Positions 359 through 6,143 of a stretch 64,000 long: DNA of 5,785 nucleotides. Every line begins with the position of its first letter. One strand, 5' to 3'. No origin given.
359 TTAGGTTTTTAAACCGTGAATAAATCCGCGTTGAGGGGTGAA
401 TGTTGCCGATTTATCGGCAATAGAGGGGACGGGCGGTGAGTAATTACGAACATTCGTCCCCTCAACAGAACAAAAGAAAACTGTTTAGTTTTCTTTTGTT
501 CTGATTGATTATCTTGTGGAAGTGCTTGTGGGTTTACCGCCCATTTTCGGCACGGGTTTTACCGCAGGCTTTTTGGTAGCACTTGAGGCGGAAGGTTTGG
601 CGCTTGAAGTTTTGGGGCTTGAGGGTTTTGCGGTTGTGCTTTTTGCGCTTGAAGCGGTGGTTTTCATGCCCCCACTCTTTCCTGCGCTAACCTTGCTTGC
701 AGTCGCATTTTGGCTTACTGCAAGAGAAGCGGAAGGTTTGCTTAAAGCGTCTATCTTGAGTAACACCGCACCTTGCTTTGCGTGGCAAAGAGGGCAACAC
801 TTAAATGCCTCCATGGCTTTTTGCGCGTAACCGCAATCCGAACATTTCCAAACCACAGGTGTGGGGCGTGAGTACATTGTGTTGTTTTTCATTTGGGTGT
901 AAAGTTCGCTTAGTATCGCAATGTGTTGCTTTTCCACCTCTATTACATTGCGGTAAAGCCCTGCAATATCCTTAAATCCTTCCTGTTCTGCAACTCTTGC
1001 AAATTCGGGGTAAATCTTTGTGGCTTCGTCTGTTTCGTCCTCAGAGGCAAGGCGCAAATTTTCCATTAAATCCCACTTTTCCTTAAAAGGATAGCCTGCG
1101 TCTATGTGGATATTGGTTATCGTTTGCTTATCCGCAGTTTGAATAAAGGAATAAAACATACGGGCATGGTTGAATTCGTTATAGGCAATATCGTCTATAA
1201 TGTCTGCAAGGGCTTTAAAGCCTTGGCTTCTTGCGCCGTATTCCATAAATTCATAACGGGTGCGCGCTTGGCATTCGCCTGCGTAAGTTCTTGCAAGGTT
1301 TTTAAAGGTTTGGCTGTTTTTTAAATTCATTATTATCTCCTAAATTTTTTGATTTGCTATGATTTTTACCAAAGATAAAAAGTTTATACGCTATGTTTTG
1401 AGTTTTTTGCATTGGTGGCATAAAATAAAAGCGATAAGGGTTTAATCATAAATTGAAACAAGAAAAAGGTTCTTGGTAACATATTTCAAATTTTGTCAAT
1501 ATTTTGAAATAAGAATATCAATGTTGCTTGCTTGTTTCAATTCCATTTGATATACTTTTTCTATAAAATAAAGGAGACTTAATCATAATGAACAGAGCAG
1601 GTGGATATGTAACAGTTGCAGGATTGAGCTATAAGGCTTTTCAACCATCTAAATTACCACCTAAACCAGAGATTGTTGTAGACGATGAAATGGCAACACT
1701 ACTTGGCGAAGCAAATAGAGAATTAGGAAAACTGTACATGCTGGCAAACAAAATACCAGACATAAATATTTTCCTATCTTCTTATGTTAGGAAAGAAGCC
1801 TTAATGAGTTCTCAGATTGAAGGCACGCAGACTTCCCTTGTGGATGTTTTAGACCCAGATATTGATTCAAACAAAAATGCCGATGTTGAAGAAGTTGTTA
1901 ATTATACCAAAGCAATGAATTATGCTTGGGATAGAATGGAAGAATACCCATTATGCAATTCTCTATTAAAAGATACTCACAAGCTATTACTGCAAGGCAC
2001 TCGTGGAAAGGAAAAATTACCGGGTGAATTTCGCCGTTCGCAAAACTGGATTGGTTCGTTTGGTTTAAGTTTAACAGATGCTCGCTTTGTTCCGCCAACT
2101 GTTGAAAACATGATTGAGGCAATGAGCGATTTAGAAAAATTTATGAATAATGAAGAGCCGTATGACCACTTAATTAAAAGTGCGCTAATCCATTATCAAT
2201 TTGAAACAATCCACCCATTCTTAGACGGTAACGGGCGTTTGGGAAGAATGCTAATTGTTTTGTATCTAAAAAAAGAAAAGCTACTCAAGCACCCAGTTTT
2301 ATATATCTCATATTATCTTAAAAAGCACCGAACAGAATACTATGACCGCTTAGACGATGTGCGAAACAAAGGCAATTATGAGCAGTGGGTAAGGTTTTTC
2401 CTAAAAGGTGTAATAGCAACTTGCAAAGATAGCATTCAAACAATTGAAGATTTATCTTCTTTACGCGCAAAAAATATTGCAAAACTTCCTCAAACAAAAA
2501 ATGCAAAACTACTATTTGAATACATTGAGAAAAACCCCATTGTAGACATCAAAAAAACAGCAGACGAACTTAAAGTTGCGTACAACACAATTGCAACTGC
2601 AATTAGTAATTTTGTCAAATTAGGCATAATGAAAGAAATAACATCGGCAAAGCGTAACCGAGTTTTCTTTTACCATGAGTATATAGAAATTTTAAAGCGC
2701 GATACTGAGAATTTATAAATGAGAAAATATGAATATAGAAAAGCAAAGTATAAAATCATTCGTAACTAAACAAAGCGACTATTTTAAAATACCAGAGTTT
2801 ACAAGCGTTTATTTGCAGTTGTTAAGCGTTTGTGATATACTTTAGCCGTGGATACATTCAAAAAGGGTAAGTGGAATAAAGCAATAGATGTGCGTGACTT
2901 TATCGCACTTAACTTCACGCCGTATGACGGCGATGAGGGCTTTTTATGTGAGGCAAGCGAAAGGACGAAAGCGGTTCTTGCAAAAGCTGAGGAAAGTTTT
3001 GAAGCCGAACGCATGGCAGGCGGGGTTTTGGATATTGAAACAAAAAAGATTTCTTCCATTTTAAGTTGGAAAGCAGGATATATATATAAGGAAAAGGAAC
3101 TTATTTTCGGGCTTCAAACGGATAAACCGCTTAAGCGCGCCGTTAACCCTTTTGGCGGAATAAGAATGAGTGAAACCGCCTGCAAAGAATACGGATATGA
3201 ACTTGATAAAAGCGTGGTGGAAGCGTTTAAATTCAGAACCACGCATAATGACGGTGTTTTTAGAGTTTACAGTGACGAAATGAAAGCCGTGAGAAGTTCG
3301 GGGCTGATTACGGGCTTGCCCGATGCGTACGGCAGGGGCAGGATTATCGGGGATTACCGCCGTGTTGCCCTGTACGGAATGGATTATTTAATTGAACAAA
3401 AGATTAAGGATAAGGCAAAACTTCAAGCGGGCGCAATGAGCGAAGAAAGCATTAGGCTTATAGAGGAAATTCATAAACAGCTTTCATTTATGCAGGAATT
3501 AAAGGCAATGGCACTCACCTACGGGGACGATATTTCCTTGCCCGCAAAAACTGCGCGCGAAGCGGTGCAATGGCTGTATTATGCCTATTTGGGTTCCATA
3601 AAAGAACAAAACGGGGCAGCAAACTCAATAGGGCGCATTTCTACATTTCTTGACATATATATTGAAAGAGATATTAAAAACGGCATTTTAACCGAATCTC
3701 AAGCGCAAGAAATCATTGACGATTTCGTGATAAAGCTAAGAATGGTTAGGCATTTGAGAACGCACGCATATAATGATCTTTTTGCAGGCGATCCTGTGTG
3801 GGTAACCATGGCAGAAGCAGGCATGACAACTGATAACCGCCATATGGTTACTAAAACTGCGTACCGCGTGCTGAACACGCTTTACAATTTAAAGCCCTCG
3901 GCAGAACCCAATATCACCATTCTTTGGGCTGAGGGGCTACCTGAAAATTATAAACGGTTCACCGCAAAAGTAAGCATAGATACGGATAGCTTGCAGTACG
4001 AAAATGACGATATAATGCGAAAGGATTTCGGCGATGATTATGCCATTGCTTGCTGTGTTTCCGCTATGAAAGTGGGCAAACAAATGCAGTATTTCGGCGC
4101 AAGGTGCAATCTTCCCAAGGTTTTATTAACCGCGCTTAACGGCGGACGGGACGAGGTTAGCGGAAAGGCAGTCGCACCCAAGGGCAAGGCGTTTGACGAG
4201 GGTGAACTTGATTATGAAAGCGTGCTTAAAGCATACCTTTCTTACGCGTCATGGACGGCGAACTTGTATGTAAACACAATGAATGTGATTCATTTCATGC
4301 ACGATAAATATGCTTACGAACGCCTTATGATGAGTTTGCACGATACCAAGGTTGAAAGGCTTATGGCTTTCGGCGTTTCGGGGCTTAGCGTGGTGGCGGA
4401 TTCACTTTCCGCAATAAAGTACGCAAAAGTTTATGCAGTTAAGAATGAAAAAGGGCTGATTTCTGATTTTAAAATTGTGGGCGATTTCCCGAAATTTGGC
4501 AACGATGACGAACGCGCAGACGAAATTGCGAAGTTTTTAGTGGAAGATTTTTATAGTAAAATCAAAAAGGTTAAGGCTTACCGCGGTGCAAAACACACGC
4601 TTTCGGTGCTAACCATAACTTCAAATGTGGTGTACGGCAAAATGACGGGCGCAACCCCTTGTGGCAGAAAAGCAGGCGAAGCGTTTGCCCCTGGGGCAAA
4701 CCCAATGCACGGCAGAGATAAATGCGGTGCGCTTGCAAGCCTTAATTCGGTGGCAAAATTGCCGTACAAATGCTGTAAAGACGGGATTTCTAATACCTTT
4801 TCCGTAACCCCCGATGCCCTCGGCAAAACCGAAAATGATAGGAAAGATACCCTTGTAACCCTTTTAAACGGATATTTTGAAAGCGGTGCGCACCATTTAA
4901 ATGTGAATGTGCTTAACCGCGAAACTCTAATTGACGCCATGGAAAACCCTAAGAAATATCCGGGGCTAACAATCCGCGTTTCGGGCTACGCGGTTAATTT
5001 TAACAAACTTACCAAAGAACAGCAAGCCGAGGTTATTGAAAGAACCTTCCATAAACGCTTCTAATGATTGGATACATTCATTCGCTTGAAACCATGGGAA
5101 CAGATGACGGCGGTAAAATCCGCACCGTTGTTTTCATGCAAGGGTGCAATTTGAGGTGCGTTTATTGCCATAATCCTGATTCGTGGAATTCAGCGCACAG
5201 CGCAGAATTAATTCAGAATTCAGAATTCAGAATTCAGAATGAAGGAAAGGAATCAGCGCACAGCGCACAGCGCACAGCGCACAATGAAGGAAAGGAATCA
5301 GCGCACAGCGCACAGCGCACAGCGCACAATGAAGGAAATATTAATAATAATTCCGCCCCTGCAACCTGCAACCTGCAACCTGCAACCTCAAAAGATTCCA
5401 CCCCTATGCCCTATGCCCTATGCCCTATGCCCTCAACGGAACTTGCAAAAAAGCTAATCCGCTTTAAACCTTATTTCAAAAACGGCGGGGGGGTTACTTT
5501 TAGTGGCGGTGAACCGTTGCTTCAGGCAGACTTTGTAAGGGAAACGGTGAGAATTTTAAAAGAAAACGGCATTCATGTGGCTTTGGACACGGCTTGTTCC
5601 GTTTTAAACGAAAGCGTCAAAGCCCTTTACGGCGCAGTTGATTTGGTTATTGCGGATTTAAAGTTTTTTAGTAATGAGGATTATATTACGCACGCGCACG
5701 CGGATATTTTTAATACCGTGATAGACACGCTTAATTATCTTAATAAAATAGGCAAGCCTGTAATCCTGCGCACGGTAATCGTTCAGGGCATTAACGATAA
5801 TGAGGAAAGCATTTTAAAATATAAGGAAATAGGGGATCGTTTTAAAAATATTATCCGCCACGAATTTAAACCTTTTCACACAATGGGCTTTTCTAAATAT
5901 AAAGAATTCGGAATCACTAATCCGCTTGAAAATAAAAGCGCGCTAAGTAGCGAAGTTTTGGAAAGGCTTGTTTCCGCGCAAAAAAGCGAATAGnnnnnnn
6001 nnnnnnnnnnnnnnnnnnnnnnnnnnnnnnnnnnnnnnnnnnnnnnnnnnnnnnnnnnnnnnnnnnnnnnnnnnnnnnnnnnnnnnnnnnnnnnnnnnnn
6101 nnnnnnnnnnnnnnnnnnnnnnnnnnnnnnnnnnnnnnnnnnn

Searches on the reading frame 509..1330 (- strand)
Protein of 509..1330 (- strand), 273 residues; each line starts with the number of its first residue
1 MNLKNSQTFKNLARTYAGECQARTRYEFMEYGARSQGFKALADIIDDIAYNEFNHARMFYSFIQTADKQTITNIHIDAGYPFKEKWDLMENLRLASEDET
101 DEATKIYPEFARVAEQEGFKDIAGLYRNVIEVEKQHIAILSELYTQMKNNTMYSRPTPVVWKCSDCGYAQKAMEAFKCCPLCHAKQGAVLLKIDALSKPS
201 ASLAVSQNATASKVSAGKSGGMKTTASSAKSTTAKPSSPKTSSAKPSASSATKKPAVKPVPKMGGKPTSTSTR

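Call 25: search_protein_families(library=pfam, proteins=[window:509-1330:-], max_evalue=0.0001)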
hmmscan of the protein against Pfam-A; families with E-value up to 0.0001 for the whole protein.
window:509-1330:- (273 aa): 3 families
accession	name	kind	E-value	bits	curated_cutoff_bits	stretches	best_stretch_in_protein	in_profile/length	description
PF02915.23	Rubrerythrin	-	4.2e-22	79.5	22.8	1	10-144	1-137/137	Rubrerythrin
PF00210.30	Ferritin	-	5e-08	33.4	24.5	1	10-148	2-140/142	Ferritin-like domain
PF21349.2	RUBY_RBDX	-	5.4e-05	23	26.5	1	161-186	1-26/30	Rubrerythrin, rubredoxin-like domain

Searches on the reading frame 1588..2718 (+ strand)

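Call 25: search_protein_families(library=pfam, proteins=[window:1588-2718:+], max_evalue=0.0001)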
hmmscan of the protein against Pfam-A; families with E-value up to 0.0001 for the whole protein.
window:1588-2718:+ (376 aa): 2 families
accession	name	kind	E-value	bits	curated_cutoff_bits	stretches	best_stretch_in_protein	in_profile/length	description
PF13784.11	Fic_N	-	5.2e-25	87.7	26.7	1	38-114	3-81/82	Fic/DOC family N-terminal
PF02661.23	Fic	-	6.3e-19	69.1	24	1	122-227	2-93/93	Fic/DOC family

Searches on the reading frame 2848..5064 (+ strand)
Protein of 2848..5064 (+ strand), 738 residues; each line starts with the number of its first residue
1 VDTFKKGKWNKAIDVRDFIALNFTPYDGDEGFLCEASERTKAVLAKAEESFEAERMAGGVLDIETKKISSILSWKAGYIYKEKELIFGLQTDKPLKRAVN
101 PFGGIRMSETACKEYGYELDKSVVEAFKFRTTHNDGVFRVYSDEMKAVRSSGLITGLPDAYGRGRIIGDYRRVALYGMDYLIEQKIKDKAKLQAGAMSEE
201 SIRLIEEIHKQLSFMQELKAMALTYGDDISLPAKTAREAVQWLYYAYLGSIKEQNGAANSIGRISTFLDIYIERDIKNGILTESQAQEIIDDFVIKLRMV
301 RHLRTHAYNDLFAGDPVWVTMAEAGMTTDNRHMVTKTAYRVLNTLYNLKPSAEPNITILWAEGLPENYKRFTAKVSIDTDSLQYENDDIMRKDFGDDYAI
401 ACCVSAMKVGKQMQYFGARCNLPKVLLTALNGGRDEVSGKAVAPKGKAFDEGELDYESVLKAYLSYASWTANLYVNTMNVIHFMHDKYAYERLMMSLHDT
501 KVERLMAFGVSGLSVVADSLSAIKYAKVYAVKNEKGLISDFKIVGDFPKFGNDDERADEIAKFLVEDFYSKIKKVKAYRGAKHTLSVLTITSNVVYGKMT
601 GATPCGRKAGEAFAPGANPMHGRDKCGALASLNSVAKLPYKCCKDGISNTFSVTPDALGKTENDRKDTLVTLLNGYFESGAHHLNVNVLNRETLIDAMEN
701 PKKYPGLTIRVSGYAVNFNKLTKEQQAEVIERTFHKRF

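Call 25: search_protein_families(library=pfam, proteins=[window:2848-5064:+], max_evalue=0.0001)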
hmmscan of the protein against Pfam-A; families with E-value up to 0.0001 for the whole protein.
window:2848-5064:+ (738 aa): 3 families
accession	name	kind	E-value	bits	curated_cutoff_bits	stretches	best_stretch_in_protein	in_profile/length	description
PF02901.20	PFL-like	-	1.3e-195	652.3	24.3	1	13-597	5-647/647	Pyruvate formate lyase-like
PF01228.26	Gly_radical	-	1e-38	132.5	22.2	1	613-719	1-106/106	Glycine radical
PF11230.13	YjjI-like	-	5.2e-06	25.5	23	0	336-411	147-222/485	Glycyl radical enzyme YjjI-like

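Call 89: list_cluster_members(proteins=[window:2848-5061:+, window:41863-42414:-, window:61156-61788:-, window:38166-41153:+, window:16398-17693:+, window:60332-61156:-, window:59453-60280:-, window:509-1327:-, window:42426-42908:-, window:14499-16370:+])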
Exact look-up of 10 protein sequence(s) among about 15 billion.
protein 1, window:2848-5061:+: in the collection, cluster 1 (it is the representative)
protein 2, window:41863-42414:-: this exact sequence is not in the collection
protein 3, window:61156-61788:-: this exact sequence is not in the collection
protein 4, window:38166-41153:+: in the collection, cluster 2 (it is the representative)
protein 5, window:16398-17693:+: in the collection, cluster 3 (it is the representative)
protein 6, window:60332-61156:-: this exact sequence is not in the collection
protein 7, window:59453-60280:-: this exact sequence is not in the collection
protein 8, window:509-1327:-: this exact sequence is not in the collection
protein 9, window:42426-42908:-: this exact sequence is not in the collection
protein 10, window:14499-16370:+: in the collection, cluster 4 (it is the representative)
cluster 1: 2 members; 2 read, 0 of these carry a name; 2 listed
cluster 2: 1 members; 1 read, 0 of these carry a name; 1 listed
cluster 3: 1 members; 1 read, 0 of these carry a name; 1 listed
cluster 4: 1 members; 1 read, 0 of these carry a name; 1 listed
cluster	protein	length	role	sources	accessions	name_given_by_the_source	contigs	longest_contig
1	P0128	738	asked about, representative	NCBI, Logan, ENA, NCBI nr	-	-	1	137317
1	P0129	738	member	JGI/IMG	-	-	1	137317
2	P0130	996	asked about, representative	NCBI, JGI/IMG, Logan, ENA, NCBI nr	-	-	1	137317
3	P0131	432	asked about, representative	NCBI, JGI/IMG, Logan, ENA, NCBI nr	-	-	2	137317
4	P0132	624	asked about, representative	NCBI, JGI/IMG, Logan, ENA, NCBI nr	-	-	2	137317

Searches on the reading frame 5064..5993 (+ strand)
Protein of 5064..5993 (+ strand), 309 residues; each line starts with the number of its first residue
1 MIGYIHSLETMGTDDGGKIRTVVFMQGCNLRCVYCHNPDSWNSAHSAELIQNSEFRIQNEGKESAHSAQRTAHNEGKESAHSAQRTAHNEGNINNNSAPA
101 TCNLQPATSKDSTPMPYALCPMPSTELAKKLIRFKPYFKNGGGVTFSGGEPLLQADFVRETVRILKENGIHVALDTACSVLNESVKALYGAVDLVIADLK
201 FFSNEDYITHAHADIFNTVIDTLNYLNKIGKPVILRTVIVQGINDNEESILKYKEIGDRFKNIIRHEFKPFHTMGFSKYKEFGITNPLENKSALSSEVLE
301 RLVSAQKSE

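Call 25: search_protein_families(library=pfam, proteins=[window:5064-5993:+], max_evalue=0.0001)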
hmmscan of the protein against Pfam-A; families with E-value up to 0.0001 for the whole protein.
window:5064-5993:+ (309 aa): 2 families
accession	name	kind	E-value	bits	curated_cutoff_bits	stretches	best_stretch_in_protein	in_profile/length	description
PF04055.27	Radical_SAM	-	4.8e-19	69.6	29.5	1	125-252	31-164/166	Radical SAM superfamily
PF13353.11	Fer4_12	-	2.8e-12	47.5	22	1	18-62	5-49/137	4Fe-4S single cluster domain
